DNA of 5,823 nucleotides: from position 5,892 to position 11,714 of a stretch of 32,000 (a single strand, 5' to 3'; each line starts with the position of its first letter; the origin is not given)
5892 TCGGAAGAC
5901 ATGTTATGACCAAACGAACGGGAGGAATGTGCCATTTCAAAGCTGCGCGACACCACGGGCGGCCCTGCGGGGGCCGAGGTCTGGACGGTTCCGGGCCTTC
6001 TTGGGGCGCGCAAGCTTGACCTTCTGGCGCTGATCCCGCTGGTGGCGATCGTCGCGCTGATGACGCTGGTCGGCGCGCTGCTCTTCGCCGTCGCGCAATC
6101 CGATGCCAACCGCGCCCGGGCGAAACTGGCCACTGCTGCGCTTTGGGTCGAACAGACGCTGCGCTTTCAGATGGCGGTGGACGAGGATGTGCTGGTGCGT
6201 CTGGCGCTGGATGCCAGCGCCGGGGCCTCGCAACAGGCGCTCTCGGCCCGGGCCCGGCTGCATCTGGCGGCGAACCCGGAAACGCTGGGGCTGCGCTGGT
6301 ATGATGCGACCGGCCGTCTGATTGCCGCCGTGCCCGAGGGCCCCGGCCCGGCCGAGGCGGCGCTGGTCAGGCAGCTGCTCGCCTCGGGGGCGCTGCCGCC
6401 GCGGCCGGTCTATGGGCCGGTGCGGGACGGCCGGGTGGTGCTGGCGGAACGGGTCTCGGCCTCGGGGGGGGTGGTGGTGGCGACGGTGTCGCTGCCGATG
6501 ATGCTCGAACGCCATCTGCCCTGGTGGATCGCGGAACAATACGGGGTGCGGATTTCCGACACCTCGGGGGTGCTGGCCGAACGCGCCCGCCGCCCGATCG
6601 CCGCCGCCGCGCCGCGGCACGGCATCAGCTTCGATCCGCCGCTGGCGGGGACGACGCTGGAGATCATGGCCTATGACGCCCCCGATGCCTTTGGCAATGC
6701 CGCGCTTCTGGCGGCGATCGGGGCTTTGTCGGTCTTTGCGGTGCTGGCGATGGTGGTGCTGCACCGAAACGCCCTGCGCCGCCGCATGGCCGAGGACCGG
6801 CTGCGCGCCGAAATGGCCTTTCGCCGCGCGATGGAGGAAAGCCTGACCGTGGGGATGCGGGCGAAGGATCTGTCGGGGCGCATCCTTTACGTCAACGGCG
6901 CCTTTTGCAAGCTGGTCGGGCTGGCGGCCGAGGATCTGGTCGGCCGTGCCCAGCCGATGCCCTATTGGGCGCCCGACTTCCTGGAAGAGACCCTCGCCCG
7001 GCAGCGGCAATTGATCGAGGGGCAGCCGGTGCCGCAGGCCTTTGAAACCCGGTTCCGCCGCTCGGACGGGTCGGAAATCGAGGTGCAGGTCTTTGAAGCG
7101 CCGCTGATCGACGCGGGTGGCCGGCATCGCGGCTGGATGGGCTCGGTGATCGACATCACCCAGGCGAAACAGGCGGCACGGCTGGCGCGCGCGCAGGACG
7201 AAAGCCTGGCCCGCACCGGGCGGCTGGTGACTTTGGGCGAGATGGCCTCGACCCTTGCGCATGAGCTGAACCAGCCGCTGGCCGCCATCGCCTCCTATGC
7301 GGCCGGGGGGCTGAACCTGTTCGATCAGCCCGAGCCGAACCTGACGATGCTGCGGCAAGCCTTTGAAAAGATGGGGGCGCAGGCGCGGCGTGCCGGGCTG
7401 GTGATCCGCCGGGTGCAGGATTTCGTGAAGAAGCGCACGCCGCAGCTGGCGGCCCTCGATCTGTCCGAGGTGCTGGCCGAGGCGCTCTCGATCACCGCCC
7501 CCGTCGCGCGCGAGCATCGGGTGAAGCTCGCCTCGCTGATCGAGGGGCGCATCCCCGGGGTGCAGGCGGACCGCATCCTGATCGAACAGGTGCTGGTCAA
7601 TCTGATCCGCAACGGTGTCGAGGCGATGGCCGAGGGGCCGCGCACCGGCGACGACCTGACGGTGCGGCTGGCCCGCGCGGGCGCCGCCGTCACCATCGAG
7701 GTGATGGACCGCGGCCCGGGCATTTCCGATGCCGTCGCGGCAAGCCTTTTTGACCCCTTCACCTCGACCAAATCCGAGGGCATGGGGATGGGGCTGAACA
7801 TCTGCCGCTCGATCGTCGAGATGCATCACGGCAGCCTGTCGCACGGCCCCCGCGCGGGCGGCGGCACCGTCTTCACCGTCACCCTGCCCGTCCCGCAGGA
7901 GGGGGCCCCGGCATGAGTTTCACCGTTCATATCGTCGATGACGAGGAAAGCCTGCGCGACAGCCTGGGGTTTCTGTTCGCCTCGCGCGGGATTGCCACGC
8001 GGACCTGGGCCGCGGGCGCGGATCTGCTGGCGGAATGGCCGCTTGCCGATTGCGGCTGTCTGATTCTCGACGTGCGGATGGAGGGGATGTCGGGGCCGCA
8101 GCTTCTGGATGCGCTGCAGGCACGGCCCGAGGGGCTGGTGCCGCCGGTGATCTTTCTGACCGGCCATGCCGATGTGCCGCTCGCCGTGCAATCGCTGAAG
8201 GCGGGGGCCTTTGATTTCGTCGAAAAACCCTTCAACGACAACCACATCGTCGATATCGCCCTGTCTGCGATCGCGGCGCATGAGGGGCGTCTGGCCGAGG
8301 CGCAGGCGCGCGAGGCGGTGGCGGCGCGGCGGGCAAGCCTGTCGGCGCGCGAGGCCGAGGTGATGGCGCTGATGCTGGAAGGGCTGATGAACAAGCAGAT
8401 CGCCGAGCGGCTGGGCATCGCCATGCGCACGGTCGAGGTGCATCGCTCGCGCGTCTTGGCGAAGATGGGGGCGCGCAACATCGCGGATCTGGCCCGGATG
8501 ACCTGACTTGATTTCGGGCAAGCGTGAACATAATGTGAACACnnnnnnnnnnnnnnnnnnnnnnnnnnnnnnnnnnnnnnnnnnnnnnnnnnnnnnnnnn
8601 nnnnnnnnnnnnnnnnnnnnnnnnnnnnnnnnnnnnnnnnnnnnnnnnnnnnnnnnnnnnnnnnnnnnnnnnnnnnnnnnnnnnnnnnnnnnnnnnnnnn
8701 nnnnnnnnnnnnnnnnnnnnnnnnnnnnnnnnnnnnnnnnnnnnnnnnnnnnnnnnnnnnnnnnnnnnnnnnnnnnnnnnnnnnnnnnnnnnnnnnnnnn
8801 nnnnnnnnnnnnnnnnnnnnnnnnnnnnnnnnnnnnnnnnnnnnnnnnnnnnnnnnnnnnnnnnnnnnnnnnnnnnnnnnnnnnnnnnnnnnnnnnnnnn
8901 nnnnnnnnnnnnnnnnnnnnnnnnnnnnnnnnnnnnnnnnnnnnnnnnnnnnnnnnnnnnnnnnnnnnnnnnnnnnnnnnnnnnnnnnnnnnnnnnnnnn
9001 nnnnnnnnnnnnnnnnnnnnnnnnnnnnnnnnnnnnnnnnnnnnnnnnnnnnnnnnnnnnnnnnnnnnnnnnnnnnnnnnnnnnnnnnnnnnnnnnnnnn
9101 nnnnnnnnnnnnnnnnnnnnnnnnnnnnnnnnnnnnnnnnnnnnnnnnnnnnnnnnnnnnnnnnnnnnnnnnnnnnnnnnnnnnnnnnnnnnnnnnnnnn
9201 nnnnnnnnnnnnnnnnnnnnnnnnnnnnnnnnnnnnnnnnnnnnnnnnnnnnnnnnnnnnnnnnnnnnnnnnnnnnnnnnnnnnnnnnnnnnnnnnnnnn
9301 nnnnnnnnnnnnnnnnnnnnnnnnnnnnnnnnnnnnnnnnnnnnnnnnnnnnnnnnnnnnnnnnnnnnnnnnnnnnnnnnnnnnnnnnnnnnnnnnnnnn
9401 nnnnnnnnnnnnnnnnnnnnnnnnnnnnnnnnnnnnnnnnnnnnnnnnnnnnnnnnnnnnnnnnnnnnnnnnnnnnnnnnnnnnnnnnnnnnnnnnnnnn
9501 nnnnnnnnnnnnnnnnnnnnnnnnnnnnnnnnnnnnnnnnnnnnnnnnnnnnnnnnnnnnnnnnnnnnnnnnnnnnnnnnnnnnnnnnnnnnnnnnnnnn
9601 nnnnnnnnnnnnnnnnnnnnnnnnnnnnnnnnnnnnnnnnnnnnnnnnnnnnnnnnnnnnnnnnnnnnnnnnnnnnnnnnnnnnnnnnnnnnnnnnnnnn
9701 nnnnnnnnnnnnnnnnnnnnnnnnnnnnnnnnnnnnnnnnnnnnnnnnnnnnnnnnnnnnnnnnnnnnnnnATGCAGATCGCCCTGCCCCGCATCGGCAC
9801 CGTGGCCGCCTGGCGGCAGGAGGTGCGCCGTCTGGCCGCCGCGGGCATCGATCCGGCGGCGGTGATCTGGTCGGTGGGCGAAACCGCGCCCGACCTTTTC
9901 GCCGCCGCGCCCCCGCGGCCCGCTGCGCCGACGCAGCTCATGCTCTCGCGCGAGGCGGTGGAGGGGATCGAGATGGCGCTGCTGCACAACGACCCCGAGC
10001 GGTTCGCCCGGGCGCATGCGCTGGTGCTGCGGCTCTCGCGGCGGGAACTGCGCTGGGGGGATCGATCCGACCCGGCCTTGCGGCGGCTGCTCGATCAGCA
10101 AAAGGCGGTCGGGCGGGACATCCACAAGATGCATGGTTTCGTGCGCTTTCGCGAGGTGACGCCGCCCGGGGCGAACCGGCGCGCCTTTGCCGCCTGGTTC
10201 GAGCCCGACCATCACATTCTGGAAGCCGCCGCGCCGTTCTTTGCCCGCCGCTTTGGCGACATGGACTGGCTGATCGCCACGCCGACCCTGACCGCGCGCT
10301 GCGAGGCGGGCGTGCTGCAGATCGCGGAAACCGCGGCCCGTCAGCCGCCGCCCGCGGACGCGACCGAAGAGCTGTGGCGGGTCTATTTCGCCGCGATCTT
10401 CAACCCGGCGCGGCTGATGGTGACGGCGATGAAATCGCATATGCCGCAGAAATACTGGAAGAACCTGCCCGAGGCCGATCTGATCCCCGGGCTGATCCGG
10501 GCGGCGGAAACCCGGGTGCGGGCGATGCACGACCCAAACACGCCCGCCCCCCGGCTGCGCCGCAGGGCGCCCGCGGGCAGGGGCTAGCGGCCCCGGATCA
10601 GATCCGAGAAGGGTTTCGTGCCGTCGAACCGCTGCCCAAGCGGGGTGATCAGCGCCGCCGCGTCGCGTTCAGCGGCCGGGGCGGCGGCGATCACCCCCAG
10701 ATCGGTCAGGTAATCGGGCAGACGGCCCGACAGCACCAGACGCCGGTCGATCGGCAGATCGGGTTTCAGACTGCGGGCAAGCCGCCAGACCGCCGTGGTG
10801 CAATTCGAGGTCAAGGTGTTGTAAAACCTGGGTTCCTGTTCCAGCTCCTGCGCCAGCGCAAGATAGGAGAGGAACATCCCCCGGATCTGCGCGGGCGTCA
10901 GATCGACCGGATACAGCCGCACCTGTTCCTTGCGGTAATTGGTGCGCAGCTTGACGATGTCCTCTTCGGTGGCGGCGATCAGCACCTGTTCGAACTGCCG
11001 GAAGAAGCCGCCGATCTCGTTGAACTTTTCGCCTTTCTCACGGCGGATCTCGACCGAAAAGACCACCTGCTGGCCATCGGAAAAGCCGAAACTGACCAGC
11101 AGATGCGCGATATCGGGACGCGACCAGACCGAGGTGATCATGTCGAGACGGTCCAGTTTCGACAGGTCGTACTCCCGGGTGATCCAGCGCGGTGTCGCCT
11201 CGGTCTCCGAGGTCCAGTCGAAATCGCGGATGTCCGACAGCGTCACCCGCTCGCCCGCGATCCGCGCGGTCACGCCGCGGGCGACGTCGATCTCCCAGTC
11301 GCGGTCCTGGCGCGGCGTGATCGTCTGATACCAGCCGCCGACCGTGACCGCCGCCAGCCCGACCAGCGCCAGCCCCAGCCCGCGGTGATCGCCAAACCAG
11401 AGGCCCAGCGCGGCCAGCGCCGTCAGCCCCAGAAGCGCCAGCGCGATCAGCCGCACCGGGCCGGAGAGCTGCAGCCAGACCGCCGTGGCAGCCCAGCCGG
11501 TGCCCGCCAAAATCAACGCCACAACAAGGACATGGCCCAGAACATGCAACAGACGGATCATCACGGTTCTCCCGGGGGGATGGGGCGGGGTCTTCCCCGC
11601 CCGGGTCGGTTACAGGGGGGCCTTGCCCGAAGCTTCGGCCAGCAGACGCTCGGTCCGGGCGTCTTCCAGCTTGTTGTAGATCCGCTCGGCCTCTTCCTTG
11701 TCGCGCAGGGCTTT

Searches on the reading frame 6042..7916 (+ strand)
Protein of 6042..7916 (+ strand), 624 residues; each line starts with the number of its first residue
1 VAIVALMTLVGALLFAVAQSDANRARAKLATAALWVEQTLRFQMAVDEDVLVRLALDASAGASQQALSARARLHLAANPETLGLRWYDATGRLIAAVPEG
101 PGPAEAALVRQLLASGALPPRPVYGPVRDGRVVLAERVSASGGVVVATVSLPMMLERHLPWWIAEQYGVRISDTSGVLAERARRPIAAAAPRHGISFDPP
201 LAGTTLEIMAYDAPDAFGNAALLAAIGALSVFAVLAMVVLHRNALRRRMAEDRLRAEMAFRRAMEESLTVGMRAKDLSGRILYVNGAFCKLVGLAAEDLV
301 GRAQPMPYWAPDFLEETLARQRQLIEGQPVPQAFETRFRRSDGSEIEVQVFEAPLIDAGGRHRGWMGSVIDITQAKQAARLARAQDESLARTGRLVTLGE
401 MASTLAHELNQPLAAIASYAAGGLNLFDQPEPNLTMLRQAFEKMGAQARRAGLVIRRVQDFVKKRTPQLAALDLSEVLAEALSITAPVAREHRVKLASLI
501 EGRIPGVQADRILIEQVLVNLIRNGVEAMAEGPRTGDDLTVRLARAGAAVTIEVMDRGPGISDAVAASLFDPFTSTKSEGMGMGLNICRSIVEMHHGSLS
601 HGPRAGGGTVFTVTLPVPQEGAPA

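Call 55: search_protein_families(library=pfam, proteins=[window:6042-7916:+], max_evalue=0.00001)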
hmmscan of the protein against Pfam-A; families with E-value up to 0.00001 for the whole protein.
window:6042-7916:+ (624 aa): 5 families
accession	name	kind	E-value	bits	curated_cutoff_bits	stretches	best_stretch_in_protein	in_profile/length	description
PF02518.31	HATPase_c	-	9e-24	84.5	26.4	1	510-618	2-110/111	Histidine kinase-, DNA gyrase B-, and HSP90-like ATPase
PF00989.32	PAS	-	8.7e-23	80.9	22.6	1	260-372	2-113/113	PAS fold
PF13426.13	PAS_9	-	1.6e-12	48.1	27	1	276-374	8-103/103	PAS domain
PF08448.16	PAS_4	-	1.1e-10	42.2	23.1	1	267-376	3-109/110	PAS fold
PF00512.31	HisKA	-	2.3e-08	34.4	26.9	1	398-465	2-64/66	His Kinase A (phospho-acceptor) domain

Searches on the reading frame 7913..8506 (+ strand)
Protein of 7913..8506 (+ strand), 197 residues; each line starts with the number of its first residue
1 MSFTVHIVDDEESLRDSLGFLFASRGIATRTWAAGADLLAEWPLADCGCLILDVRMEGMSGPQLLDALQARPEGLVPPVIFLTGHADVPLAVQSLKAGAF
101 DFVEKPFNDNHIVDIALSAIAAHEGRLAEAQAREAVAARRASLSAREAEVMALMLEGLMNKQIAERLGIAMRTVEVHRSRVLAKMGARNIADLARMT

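Call 55: search_protein_families(library=pfam, proteins=[window:7913-8506:+], max_evalue=0.00001)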
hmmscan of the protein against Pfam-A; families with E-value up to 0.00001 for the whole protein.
window:7913-8506:+ (197 aa): 3 families
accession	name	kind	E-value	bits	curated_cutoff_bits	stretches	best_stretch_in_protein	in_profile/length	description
PF00072.30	Response_reg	-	1.9e-25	89.6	30.2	1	5-115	1-109/111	Response regulator receiver domain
PF00196.25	GerE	-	4e-22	78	23.5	1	142-196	2-56/57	Bacterial regulatory proteins, luxR family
PF08281.18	Sigma70_r4_2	-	1.7e-07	31.2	25.7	1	141-185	9-54/54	Sigma-70, region 4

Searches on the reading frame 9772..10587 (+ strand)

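Call 55: search_protein_families(library=pfam, proteins=[window:9772-10587:+], max_evalue=0.00001)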
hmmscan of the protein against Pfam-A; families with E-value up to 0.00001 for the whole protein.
window:9772-10587:+ (271 aa): 1 family
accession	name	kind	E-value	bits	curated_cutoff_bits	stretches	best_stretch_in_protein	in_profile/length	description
PF13566.11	DUF4130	-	8.2e-37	126.9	27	1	91-234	18-146/146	Domain of unknown function (DUF4130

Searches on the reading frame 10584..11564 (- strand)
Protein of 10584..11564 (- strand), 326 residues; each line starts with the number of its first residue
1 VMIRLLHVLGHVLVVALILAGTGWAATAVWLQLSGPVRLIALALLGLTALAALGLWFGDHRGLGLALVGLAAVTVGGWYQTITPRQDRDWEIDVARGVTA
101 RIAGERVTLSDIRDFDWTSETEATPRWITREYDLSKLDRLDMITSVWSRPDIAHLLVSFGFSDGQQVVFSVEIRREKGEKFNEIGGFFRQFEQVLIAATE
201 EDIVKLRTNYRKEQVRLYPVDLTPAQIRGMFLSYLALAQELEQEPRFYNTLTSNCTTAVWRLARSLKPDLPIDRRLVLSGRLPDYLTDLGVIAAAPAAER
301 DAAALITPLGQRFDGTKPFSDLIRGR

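Call 55: search_protein_families(library=pfam, proteins=[window:10584-11564:-], max_evalue=0.00001)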
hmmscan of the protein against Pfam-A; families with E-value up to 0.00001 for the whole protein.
window:10584-11564:- (326 aa): 1 family
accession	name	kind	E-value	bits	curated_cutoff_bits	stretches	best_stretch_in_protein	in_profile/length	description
PF13387.12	Lnb_N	-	2.7e-46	157.8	22.2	1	124-278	2-173/175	Lnb N-terminal periplasmic domain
